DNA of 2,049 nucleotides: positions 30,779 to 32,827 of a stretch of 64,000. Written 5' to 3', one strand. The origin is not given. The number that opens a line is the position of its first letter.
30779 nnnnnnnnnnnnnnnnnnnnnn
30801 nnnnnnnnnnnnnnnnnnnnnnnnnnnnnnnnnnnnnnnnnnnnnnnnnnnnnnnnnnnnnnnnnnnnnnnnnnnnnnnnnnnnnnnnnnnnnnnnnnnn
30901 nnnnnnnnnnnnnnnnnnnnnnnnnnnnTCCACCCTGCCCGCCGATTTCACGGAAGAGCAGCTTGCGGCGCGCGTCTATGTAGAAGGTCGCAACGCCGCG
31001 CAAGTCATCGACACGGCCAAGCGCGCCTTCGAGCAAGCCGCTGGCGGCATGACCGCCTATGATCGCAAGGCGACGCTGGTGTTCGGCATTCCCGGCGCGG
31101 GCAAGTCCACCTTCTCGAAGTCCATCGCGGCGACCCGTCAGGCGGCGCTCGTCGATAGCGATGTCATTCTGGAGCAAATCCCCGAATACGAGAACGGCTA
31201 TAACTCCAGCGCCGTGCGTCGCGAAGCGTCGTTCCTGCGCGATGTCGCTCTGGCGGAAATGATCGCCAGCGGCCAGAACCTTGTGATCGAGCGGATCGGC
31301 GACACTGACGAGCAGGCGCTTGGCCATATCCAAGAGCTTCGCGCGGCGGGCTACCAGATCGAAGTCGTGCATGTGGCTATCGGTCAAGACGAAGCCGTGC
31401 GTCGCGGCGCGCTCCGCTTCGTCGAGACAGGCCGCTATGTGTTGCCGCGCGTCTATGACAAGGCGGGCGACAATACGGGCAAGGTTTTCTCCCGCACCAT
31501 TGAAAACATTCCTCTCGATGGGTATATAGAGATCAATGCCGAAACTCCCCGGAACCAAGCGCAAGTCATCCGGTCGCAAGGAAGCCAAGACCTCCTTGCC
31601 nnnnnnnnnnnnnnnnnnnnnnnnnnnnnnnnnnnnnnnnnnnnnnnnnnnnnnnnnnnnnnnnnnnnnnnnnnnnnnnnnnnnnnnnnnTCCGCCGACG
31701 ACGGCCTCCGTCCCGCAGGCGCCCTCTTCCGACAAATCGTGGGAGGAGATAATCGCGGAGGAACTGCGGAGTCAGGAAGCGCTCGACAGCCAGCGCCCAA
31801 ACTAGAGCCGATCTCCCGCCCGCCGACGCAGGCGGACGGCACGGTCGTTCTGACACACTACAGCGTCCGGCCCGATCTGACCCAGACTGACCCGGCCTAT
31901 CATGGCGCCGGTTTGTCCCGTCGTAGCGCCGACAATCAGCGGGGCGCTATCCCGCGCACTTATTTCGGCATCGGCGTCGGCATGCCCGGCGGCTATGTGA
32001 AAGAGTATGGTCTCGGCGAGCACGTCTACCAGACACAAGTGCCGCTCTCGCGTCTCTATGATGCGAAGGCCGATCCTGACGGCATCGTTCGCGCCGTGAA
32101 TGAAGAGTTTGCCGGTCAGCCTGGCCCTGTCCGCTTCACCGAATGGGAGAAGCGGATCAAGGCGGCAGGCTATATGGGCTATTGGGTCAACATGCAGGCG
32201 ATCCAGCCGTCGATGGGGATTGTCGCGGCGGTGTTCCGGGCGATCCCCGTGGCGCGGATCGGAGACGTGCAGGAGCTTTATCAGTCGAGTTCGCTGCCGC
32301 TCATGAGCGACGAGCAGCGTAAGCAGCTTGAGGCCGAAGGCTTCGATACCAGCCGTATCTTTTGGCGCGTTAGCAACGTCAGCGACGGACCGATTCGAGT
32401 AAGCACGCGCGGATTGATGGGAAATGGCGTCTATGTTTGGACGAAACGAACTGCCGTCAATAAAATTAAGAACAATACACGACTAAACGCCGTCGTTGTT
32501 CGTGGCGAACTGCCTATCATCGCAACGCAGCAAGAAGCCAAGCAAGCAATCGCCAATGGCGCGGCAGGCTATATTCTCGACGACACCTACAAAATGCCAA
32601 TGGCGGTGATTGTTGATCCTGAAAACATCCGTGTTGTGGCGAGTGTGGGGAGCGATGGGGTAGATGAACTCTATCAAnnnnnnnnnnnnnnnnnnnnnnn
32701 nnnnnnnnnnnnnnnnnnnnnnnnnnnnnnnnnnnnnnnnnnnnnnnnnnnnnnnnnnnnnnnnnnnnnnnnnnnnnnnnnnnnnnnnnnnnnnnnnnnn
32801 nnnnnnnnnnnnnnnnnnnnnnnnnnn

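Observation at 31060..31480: Zeta-toxin / P-loop kinase-like module inside the giant protein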

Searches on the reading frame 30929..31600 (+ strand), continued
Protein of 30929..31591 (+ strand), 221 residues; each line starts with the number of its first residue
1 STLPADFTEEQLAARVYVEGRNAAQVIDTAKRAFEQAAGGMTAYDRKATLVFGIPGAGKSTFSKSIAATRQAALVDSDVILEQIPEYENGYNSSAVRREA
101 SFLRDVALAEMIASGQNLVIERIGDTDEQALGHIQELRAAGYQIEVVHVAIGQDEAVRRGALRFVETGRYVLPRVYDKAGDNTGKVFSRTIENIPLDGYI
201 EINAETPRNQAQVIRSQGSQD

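Call 76: search_protein_families(library=phrogs, proteins=[P0018, P0031, P0036, P0016, P0027, P0030, P0015], max_evalue=0.00001)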
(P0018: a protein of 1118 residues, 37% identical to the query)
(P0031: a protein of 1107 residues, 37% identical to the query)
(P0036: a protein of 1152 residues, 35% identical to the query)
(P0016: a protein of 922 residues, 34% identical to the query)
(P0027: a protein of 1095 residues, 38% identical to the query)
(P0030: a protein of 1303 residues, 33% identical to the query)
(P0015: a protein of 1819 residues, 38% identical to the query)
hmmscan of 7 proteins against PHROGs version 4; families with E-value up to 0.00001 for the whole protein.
P0018 (1118 aa): 5 families
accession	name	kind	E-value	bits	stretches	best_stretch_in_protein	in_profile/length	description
phrog_10691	-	unknown function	1.4e-42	145.4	1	368-666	740-1033/3925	-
phrog_21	-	head and packaging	2.1e-18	66.6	1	350-664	1014-1328/1362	portal protein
phrog_24083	-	unknown function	6.2e-18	65.4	1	838-997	149-314/1233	-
phrog_16619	-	head and packaging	2.4e-09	36.3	1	843-992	434-594/1440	minor head protein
phrog_2071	-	other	7.7e-09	36.7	1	842-968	18-132/282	ATPase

P0031 (1107 aa): 10 families
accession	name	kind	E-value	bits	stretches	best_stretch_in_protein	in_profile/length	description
phrog_5143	-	unknown function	1.9e-63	215.2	1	280-649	250-636/2204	-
phrog_2299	-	unknown function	5.6e-37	128.1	1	289-612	35-376/995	-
phrog_14770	-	unknown function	1.1e-22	79.8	1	401-663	926-1185/3427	-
phrog_3003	-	unknown function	7.6e-18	65.6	1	26-216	27-207/568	-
phrog_14693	-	unknown function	1.1e-13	52.1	1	405-596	34-238/326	-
phrog_24083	-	unknown function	1.7e-08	34.1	1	824-955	155-293/1233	-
phrog_11561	-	unknown function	3.8e-07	29.8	1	299-521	510-715/853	-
phrog_2071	-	other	1.6e-06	29.2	1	823-940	19-124/282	ATPase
phrog_342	-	head and packaging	4.1e-06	26.1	1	108-362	299-429/1235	internal virion protein with endolysin domain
phrog_16619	-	head and packaging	8.5e-06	24.5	0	829-952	440-573/1440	minor head protein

P0036 (1152 aa): 5 families
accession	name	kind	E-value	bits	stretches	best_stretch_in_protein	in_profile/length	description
phrog_5143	-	unknown function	3.5e-48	164.6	1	282-574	223-527/2204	-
phrog_2299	-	unknown function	3.3e-29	102.5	1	342-572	69-301/995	-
phrog_342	-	head and packaging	3.6e-10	39.5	1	17-366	213-429/1235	internal virion protein with endolysin domain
phrog_16619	-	head and packaging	4.2e-10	38.8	1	854-983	435-575/1440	minor head protein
phrog_24083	-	unknown function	6.2e-08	32.3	1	852-980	153-288/1233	-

P0016 (922 aa): 1 family
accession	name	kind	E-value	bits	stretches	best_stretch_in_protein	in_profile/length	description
phrog_684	-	head and packaging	5.2e-08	32.8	1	1-69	1-69/840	virion structural protein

P0027 (1095 aa): 4 families
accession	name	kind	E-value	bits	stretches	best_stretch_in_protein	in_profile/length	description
phrog_10691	-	unknown function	6.1e-43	146.7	1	350-663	737-1043/3925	-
phrog_24083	-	unknown function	2.4e-10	40.3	1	826-978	154-312/1233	-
phrog_2071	-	other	4e-09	37.7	1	823-932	16-123/282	ATPase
phrog_16619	-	head and packaging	2.8e-08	32.7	1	818-953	426-571/1440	minor head protein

P0030 (1303 aa): 10 families
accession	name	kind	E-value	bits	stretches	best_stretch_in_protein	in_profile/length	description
phrog_5143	-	unknown function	5.1e-78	263.6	1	336-887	110-662/2204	-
phrog_2299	-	unknown function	2.8e-33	115.9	1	531-770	68-310/995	-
phrog_90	-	lysis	6.2e-19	68.3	1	275-473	621-821/1168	endolysin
phrog_24083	-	unknown function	1.8e-14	53.9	1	1034-1185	152-309/1233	-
phrog_14693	-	unknown function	2.8e-14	54.1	1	590-825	5-248/326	-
phrog_14770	-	unknown function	9.7e-14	50.1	1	542-854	849-1162/3427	-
phrog_16619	-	head and packaging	1.1e-08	34.1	1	1036-1190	434-599/1440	minor head protein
phrog_2071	-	other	1.3e-08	36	1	1035-1136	18-117/282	ATPase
phrog_30077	-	unknown function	1.7e-07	31.5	1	349-472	489-608/674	-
phrog_11561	-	unknown function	2.7e-06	27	1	536-702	521-652/853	-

P0015 (1819 aa): 4 families
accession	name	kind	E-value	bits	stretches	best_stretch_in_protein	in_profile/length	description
phrog_6651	-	head and packaging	6.9e-61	207.5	2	1206-1687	724-1237/1375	internal virion protein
phrog_24083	-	unknown function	2.3e-14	53.6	1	439-588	154-309/1233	-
phrog_2071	-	other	1e-07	33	1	435-535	15-113/282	ATPase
phrog_16619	-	head and packaging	7.9e-07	27.9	1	439-569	434-575/1440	minor head protein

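Call 90: fold_search(model_id=the predicted structure, library=viral)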
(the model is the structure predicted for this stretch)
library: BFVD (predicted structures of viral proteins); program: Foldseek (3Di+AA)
matches with E <= 10: 973; with E <= 0.001: 73
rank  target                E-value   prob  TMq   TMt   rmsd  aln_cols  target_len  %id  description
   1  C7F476                1.7e-12  1.00  0.78  0.12   2.4       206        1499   20  (no name in the UniProt tables at hand)
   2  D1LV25                1.9e-12  1.00  0.79  0.21   4.7       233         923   20  (no name in the UniProt tables at hand)
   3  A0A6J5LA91            1.9e-12  1.00  0.75  0.34   6.9       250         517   20  Zeta toxin domain containing protein [uncultured Caudovirales phage]
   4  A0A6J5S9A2            1.1e-11  1.00  0.75  0.17   3.1       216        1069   20  Zeta toxin domain containing protein [uncultured Caudovirales phage]
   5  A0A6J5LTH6            1.3e-11  1.00  0.75  0.16   6.5       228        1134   24  Anti-CBASS protein Acb1 [uncultured Caudovirales phage]
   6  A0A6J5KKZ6            3.7e-11  1.00  0.75  0.37   5.0       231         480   17  Zeta toxin domain containing protein [uncultured Caudovirales phage]
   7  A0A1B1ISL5            1.6e-10  1.00  0.76  0.41   3.1       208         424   16  (no name in the UniProt tables at hand)
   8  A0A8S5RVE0            2.2e-10  1.00  0.68  0.45   6.0       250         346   21  Zeta toxin [Siphoviridae sp. ctHip2]
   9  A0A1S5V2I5            2.2e-10  1.00  0.68  0.57   8.2       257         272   14  (no name in the UniProt tables at hand)
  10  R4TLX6                4.9e-10  1.00  0.71  0.14   5.1       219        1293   21  (no name in the UniProt tables at hand)
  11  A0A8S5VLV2            6.7e-10  1.00  0.72  0.40   5.4       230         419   19  (no name in the UniProt tables at hand)
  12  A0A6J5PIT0            3.0e-09  1.00  0.70  0.24   4.0       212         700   20  Zeta toxin domain containing protein [uncultured Caudovirales phage]
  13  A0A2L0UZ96            3.3e-09  1.00  0.62  0.19   3.4       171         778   20  Zeta toxin domain-containing protein [Agrobacterium phage Atu_ph07]
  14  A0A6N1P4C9            5.8e-09  1.00  0.70  0.51   4.8       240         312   15  Zeta toxin domain-containing protein [Tupanvirus soda lake]
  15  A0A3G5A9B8            7.9e-09  1.00  0.68  0.65   4.2       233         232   16  Zeta toxin domain-containing protein [Harvfovirus sp.]
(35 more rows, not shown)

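Call 92: search_protein_families(library=pfam, proteins=[P0006, P0007, P0015, P0022], max_evalue=0.0001)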
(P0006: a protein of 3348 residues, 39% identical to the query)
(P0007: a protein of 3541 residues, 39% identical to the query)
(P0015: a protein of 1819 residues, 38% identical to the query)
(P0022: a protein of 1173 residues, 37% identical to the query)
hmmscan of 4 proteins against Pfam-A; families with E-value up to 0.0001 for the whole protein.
P0006 (3348 aa): 4 families
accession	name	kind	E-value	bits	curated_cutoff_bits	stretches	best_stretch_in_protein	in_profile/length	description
PF06414.18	Zeta_toxin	-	2.6e-18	66.6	22.3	1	883-1023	15-168/199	Zeta toxin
PF18838.6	LPD23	-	3.5e-18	65.6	27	1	2027-2083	1-57/58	Large polyvalent protein associated domain 23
PF18834.6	LPD22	-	4.8e-11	43.2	28.6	1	24-111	3-93/97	Large polyvalent protein associated domain 22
PF08281.18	Sigma70_r4_2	-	3.6e-07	30.2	25.7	1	668-709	11-53/54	Sigma-70, region 4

P0007 (3541 aa): 6 families
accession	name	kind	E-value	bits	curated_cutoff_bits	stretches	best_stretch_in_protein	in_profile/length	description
PF18814.6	PBECR5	-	4.7e-18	66.4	25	1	1463-1608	15-162/239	phage-Barnase-EndoU-ColicinE5/D-RelE like nuclease5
PF18838.6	LPD23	-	8.2e-18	64.4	27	1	785-838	2-55/58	Large polyvalent protein associated domain 23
PF06414.18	Zeta_toxin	-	2.9e-15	56.7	22.3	1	1242-1388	17-176/199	Zeta toxin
PF13671.12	AAA_33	-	2e-08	35.1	27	1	1244-1358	2-118/143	AAA domain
PF13238.12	AAA_18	-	5.7e-05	24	29.4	0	1244-1358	1-111/128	AAA domain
PF13191.12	AAA_16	-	9e-05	23.5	32.6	0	1219-1270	6-56/167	AAA ATPase domain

P0015 (1819 aa): 3 families
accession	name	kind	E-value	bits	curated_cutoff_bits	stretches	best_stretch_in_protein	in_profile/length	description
PF06414.18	Zeta_toxin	-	5.5e-19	68.8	22.3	1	437-590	17-183/199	Zeta toxin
PF18760.7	ART-PolyVal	-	3.6e-11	44.4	31.2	1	793-986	2-135/140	ADP-Ribosyltransferase in polyvalent proteins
PF13671.12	AAA_33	-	1.3e-09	38.9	27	1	440-553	3-118/143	AAA domain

P0022 (1173 aa): 2 families
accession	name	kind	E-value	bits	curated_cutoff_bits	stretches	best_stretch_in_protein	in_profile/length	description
PF06414.18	Zeta_toxin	-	1e-18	67.9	22.3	1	868-1016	16-177/199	Zeta toxin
PF13671.12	AAA_33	-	6e-07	30.3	27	1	872-985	3-118/143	AAA domain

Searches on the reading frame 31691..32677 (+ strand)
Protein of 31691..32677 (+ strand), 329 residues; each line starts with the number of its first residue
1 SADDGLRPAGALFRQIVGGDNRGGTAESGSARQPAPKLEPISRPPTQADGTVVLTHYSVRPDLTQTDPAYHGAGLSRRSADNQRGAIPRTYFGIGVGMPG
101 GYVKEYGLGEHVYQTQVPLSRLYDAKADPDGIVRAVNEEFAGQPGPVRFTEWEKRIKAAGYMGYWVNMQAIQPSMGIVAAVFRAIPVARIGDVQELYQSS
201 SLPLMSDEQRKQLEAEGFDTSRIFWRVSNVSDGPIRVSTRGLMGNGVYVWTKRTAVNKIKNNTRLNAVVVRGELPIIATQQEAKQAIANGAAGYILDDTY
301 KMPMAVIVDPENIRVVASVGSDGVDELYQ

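Call 72: search_solved_structures(query=window:31691-32677:+, max_evalue=0.1)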
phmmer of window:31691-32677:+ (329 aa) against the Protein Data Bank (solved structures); distinct sequences matched with E-value up to 0.1: 0.

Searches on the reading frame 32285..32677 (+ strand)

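Call 78: search_protein_families(library=pfam, proteins=[window:32285-32677:+], max_evalue=1)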
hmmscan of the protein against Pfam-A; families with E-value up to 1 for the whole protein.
window:32285-32677:+ (131 aa): 1 family
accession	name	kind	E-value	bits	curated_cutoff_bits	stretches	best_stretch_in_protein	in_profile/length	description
PF04296.18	YlxR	-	0.015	15.6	26.9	1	25-69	14-59/75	Protein of unknown function (DUF448)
